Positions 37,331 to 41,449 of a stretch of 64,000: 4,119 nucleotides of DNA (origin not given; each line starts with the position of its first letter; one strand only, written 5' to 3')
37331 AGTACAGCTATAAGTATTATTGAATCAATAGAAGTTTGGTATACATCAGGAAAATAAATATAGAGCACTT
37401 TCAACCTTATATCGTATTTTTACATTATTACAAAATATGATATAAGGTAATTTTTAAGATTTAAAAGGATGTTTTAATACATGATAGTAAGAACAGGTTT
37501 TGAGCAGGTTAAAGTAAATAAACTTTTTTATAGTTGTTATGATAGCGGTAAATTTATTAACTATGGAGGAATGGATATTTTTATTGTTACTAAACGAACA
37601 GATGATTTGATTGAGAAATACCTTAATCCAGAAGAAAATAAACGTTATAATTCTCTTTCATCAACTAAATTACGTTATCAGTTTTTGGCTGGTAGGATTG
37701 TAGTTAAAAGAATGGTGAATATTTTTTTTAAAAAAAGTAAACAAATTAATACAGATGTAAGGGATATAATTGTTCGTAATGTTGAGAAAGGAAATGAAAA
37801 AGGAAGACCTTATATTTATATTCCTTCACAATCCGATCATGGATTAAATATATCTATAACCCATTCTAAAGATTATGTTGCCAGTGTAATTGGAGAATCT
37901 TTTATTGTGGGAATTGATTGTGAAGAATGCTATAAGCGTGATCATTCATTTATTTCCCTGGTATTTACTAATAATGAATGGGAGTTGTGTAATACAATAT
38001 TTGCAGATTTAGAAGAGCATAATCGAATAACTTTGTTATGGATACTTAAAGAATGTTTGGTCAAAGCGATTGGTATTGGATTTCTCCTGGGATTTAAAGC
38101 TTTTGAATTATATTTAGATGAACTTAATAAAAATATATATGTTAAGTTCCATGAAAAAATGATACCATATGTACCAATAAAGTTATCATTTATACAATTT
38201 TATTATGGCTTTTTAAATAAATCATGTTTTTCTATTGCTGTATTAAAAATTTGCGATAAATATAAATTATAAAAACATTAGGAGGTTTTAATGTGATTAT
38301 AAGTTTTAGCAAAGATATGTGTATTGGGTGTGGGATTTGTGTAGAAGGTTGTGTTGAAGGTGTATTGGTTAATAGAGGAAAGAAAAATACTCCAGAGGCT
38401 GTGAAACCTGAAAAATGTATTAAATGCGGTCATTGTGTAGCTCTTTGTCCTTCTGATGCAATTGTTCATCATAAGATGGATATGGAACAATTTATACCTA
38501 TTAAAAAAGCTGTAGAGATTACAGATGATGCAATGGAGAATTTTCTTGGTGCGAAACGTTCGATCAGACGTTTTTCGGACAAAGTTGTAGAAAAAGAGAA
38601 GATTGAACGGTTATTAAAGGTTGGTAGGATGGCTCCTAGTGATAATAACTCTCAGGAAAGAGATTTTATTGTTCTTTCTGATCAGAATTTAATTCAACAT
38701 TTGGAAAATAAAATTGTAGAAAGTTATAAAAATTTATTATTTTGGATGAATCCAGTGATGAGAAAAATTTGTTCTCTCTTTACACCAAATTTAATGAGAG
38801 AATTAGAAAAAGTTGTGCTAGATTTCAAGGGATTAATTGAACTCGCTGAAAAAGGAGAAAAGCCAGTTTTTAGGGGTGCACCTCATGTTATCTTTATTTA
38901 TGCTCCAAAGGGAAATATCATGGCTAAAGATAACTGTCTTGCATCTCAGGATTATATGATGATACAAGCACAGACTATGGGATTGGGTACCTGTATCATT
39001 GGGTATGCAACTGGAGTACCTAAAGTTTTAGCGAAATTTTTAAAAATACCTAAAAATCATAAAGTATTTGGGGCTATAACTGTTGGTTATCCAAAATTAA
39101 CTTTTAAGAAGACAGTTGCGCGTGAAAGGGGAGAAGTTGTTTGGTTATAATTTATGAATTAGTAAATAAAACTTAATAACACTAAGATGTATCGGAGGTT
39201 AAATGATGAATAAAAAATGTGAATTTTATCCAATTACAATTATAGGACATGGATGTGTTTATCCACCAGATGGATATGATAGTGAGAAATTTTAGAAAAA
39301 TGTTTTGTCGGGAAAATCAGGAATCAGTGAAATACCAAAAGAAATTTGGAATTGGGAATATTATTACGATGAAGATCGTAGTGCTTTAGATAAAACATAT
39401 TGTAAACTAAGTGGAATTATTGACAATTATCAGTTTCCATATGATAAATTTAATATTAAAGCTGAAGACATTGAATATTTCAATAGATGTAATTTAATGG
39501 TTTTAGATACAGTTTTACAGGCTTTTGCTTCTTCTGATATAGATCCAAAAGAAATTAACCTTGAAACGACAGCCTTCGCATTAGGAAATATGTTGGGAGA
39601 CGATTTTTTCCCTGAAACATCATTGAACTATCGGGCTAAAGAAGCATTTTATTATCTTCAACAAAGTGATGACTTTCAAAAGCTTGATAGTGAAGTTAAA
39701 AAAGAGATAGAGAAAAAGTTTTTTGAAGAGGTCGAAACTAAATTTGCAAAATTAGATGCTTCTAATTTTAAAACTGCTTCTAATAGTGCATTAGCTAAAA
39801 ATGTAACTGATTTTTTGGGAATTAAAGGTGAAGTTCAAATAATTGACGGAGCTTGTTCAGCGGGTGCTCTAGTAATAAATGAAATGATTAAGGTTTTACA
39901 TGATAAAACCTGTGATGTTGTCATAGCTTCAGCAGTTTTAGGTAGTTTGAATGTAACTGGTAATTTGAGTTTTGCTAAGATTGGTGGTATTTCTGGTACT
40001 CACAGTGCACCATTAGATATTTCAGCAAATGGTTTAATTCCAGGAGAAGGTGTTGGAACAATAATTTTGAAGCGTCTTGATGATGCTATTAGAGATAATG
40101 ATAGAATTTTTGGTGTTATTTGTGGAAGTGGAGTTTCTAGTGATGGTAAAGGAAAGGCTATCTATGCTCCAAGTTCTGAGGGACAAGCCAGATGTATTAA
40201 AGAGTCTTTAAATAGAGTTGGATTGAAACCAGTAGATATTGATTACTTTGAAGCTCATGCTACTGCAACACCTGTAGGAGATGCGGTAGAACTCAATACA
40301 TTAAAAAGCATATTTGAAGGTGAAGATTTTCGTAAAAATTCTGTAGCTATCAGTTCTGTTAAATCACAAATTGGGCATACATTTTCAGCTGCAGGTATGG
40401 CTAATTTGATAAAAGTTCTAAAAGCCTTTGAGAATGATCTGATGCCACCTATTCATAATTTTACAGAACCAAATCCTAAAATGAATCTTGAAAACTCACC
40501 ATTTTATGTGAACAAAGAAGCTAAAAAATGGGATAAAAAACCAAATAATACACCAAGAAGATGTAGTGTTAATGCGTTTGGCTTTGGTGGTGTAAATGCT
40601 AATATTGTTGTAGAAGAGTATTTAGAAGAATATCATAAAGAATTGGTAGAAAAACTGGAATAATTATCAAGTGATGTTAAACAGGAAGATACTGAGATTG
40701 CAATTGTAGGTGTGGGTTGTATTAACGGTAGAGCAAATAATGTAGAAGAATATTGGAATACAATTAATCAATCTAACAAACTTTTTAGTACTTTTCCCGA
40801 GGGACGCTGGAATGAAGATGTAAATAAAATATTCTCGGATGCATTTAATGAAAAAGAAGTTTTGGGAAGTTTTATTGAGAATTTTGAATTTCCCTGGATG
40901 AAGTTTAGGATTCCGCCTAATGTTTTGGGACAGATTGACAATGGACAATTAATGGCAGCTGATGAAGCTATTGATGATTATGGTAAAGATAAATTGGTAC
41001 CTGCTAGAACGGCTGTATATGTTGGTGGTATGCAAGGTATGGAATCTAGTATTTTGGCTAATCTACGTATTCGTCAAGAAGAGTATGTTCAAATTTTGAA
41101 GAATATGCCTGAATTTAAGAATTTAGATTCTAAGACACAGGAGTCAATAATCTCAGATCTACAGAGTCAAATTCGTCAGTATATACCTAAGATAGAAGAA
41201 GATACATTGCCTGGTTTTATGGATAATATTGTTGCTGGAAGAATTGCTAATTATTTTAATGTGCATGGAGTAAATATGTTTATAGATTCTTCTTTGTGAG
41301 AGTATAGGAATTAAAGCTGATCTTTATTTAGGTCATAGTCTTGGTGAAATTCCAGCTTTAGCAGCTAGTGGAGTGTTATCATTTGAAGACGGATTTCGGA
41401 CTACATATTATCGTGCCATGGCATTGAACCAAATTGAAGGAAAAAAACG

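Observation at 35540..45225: AT-rich accessory island: PUFA/PfaA-like type I PKS with PPTase, Fe-S nitroreductase, DUF364-like and DUF2271-like genes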

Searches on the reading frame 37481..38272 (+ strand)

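Call 4: search_protein_families(library=pfam, proteins=[window:37481-38272:+], max_evalue=0.01)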
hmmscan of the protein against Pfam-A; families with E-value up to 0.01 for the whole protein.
window:37481-38272:+ (263 aa): 1 family
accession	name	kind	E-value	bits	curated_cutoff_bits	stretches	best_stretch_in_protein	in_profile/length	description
PF01648.25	ACPS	-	1.4e-13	51.3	25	1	143-217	2-83/111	4'-phosphopantetheinyl transferase superfamily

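Call 5: search_protein_families(library=ncbifam, proteins=[window:37481-38272:+], max_evalue=0.01)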
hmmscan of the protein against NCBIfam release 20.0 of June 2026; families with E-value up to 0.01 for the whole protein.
window:37481-38272:+ (263 aa): 7 families
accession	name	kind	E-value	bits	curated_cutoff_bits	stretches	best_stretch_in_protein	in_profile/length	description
TIGR00516.1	acpS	equivalog_domain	2e-10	41.1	59.8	2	36-137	18-119/125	holo-ACP synthase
NF047349.1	4PPT_AusB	equivalog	1e-09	38.1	225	1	107-239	70-190/205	aureusimine biosynthesis 4'-phosphopantetheinyl transferase AusB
TIGR00556.1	pantethn_trn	domain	3.9e-09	36.7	45.35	2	147-217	15-87/128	phosphopantetheine--protein transferase domain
NF042922.1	4PPT_HetI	equivalog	7.3e-05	22.2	370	1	45-201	37-183/235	4'-phosphopantetheinyl transferase HetI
NF000835.0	PRK00070.4-1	equivalog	0.00011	22.4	128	0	150-198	18-66/115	holo-ACP synthase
NF011253.0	PRK14659.1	equivalog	0.0002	22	156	0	30-135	6-115/123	holo-[acyl-carrier-protein] synthase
NF045866.1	GGPL_Ptran_Mf1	equivalog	0.0021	18.2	225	1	31-118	94-179/240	diacylglycerol cholinephosphotransferase Mf1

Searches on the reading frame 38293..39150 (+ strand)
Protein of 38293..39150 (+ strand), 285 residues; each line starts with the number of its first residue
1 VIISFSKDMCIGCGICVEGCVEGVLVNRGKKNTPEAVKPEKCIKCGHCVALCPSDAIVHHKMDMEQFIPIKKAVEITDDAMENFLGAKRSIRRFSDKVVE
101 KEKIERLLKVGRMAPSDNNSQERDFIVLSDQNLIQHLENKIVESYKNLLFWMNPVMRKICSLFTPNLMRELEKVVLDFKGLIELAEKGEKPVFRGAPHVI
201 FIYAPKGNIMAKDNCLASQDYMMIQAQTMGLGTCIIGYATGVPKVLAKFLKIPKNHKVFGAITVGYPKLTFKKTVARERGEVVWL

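Call 4: search_protein_families(library=pfam, proteins=[window:38293-39150:+], max_evalue=0.01)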
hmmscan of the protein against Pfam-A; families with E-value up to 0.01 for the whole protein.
window:38293-39150:+ (285 aa): 18 families
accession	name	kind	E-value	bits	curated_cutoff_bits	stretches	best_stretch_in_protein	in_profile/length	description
PF00881.29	Nitroreductase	-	4.6e-26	92.4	23.5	1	88-266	4-167/167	Nitroreductase family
PF12837.12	Fer4_6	-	1.2e-10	41.2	25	2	2-25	1-24/24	4Fe-4S binding domain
PF00037.32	Fer4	-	1.4e-09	37.8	21.1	2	37-57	3-23/24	4Fe-4S binding domain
PF13187.11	Fer4_9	-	3.6e-09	36.9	27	1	9-57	1-52/52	4Fe-4S dicluster domain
PF12838.12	Fer4_7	-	1.7e-08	35.2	27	1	10-56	2-52/52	4Fe-4S dicluster domain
PF13237.11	Fer4_10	-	2.1e-08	34.4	25.5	1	4-53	3-53/53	4Fe-4S dicluster domain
PF14512.11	TM1586_NiRdase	-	2.5e-08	34.2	27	1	192-272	62-138/215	Putative TM nitroreductase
PF12797.12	Fer4_2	-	3e-07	30.4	24.5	2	37-54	5-22/22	4Fe-4S binding domain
PF13484.11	Fer4_16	-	3.1e-07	31.5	30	1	41-72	1-32/66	4Fe-4S double cluster binding domain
PF14697.11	Fer4_21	-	1.1e-06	29.1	35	1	7-57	5-57/59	4Fe-4S dicluster domain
PF12800.12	Fer4_4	-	0.00013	22.4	24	0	39-53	1-15/17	4Fe-4S binding domain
PF17179.9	Fer4_22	-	0.00024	22.4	27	0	41-58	1-18/95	4Fe-4S dicluster domain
PF13459.11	Fer4_15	-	0.00028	22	22.4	0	40-83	6-51/66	4Fe-4S single cluster domain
PF13183.11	Fer4_8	-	0.00058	20.8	27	0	40-54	3-17/68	4Fe-4S dicluster domain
PF13534.11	Fer4_17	-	0.00072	20.5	22.2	0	41-57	1-17/61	4Fe-4S dicluster domain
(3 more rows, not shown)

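Call 5: search_protein_families(library=ncbifam, proteins=[window:38293-39150:+], max_evalue=0.01)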
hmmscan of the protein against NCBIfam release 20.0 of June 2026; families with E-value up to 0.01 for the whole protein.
window:38293-39150:+ (285 aa): 66 families (the best 25 are shown)
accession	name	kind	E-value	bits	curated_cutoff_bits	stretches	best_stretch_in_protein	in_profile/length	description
TIGR03553.1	F420_FbiB_CTERM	equivalog_domain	6.9e-10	39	249.55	2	221-278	129-186/194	F420 biosynthesis protein FbiB, C-terminal domain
NF008033.1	PRK10765.1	equivalog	1.3e-09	37.9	223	1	85-138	8-61/240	oxygen-insensitive NADPH nitroreductase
NF009810.0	PRK13294.1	equivalog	4.3e-09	35.8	304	2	220-283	383-446/449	coenzyme F420-0:L-glutamate ligase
NF040864.1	HgcB_ferredoxin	equivalog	5.6e-09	35.7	99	1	4-58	10-62/93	mercury methylation ferredoxin HgcB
NF043039.1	HgcAB_like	equivalog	7.9e-09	35.6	285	1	3-57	295-349/350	HgcAB-like fusion protein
NF040770.1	hetero_SS_HdrA2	exception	2e-08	32.8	1100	1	6-75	575-641/777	CoB-CoM heterodisulfide reductase HdrA2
TIGR02912.1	sulfite_red_C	equivalog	1.2e-07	31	324.1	1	4-61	165-222/314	sulfite reductase subunit C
NF038196.1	ferrodoxin_EFR1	subfamily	2.1e-07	31.2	75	1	7-62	183-234/242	EFR1 family ferrodoxin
TIGR02494.1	PFLE_PFLC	subfamily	2.6e-07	30.2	174.35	1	3-62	43-102/293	glycyl-radical enzyme activating protein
NF004541.0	PRK05888.2-2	equivalog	3.3e-07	30.3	217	1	3-73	56-127/168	NADH-quinone oxidoreductase subunit NuoI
NF058577.1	FdxA_fam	equivalog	4.9e-07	29.8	65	1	7-56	6-52/52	4Fe-4S ferredoxin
NF006221.0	PRK08348.1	subfamily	6.2e-07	29.2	124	1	3-58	39-93/136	NADH-plastoquinone oxidoreductase subunit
NF004542.0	PRK05888.2-3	equivalog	7e-07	28.9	248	1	6-61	81-143/203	NADH-quinone oxidoreductase subunit NuoI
NF043069.1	T4HPD_activ_SAM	equivalog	9.3e-07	28.5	425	1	3-67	46-109/299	trans-4-hydroxy-L-proline dehydratase activase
TIGR01971.1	NuoI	subfamily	1.2e-06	28.1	113.05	1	6-60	40-101/121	NADH-quinone oxidoreductase, chain I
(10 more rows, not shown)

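Call 63: search_solved_structures(query=window:38293-39150:+, max_evalue=0.001)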
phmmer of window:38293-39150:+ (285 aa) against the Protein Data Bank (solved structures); distinct sequences matched with E-value up to 0.001: 47.
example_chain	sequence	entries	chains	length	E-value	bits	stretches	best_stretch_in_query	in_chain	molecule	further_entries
5j6c_A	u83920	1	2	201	5.4e-12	48.8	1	81-136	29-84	Putative reductase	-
3e10_A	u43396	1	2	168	5.4e-12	48.8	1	85-140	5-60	Putative NADH Oxidase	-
3m5k_A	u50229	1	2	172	6.1e-11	45.4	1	80-135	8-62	Putative NADH dehydrogenase/NAD(P)H nitroreductase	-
3ge5_A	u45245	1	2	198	1.6e-10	44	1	54-131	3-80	putative NAD(P)H:FMN oxidoreductase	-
4dn2_A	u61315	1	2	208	2.7e-10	43.2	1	85-156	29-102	Nitroreductase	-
4g8s_A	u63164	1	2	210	5.7e-10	42.2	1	85-158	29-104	Nitroreductase family protein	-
7bkb_K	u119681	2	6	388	8.2e-09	38.4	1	6-71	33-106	Formylmethanofuran dehydrogenase, subunit F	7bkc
3h4o_A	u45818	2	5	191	3e-08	36.6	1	88-138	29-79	NITROREDUCTASE FAMILY PROTEIN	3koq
5j62_A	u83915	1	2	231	3.2e-08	36.5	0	78-140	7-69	Putative reductase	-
3kwk_A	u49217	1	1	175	3.3e-08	36.4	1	80-135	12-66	Putative NADH dehydrogenase/NAD(P)H nitroreductase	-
9sw6_G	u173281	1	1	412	4.7e-08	35.9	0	6-91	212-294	Polyferredoxin protein MvhB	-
8cqt_A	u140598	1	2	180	5.7e-08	35.6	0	89-134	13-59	Putative NADH dehydrogenase/NAD(P)H nitroreductase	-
9sfi_T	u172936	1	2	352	2e-07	33.8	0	5-77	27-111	4Fe-4S ferredoxin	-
3ek3_A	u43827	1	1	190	3.8e-07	32.9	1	194-267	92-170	Nitroreductase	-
9sw6_H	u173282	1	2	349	6.5e-07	32.1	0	3-58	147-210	Tungsten formylmethanofuran dehydrogenase, subunit F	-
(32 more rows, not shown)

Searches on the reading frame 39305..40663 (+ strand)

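Call 4: search_protein_families(library=pfam, proteins=[window:39305-40663:+], max_evalue=0.01)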
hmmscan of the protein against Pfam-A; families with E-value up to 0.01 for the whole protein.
window:39305-40663:+ (452 aa): 4 families
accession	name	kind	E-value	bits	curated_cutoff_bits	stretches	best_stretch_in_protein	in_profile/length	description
PF02801.28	Ketoacyl-synt_C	-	1.3e-36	125.6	20.8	1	270-386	2-118/119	Beta-ketoacyl synthase, C-terminal domain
PF00109.32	ketoacyl-synt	-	7.3e-31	108.1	20.8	1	2-261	28-252/252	Beta-ketoacyl synthase, N-terminal domain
PF16197.11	KAsynt_C_assoc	-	8.1e-08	33.1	33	1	389-442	1-49/111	Ketoacyl-synthetase C-terminal extension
PF02803.24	Thiolase_C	-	0.006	16.7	27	0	295-374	25-96/123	Thiolase, C-terminal domain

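Call 5: search_protein_families(library=ncbifam, proteins=[window:39305-40663:+], max_evalue=0.01)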
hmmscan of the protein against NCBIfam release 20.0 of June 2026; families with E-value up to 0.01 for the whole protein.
window:39305-40663:+ (452 aa): 19 families
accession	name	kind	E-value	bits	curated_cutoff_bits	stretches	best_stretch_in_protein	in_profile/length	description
TIGR02813.1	omega_3_PfaA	subfamily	1.3e-79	267.6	1010.1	1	7-443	38-466/2582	polyketide-type polyunsaturated fatty acid synthase PfaA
NF045894.1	PKS_plus_SDR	equivalog_domain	7.5e-67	226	1740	2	139-441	128-429/1515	type I polyketide synthase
NF040607.1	mycolic_Pks13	equivalog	3.1e-61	207.2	2100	1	157-445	244-532/1680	polyketide synthase Pks13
NF041183.1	Pks2_ls1_myc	equivalog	2.6e-54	183.7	2400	2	144-444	132-430/2086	sulfolipid-1 biosynthesis phthioceranic/hydroxyphthioceranic acid synthase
TIGR03150.1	fabF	equivalog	3.3e-46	157.8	493.75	1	164-436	141-406/407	beta-ketoacyl-ACP synthase II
NF005589.0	PRK07314.1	subfamily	1.3e-43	149.4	387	1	162-439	142-412/413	beta-ketoacyl-ACP synthase II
NF004970.0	PRK06333.1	subfamily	7.9e-43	146.9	525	1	170-439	159-422/424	beta-ketoacyl-ACP synthase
NF005076.0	PRK06501.1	equivalog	7.8e-39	133.7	629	1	125-437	116-421/425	beta-ketoacyl-ACP synthase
NF005490.0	PRK07103.1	equivalog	1.6e-38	132.9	445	1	131-438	116-412/414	polyketide beta-ketoacyl:acyl carrier protein synthase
NF058662.1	cispenta_AmcF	equivalog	3.5e-38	131.6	325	1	149-437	96-368/369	cispentacin biosynthesis acyltransferase subunit AmcF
NF006618.0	PRK09185.1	subfamily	9.2e-37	127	407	1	154-437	131-391/394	beta-ketoacyl-ACP synthase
NF004618.0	PRK05952.1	equivalog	1.8e-36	125.8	455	1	141-438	104-382/384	beta-ketoacyl-ACP synthase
NF053555.1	prodigi_MBC_PigJ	equivalog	4.6e-36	124.4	900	1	150-437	479-757/759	prodigiosin MBC biosynthesis protein PigJ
NF006274.0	PRK08439.1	equivalog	3.1e-34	118.4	621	1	172-436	150-403/406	beta-ketoacyl-ACP synthase II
NF005935.0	PRK07967.1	equivalog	4.8e-32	111.3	630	1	160-439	138-404/406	beta-ketoacyl-ACP synthase I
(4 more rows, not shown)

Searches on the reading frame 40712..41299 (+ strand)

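Call 4: search_protein_families(library=pfam, proteins=[window:40712-41299:+], max_evalue=0.01)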
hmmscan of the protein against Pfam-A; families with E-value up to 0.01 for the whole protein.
window:40712-41299:+ (195 aa): 1 family
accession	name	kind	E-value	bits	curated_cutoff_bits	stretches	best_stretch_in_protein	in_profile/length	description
PF00109.32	ketoacyl-synt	-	3.4e-15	56.8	20.8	1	1-193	9-172/252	Beta-ketoacyl synthase, N-terminal domain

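Call 5: search_protein_families(library=ncbifam, proteins=[window:40712-41299:+], max_evalue=0.01)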
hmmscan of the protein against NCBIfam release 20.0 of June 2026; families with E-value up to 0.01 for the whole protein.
window:40712-41299:+ (195 aa): 2 families
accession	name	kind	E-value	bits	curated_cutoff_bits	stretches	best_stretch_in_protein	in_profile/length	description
TIGR02813.1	omega_3_PfaA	subfamily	1.4e-16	58.5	1010.1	1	2-193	15-204/2582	polyketide-type polyunsaturated fatty acid synthase PfaA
NF040607.1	mycolic_Pks13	equivalog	0.0041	14.5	2100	0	6-83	114-193/1680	polyketide synthase Pks13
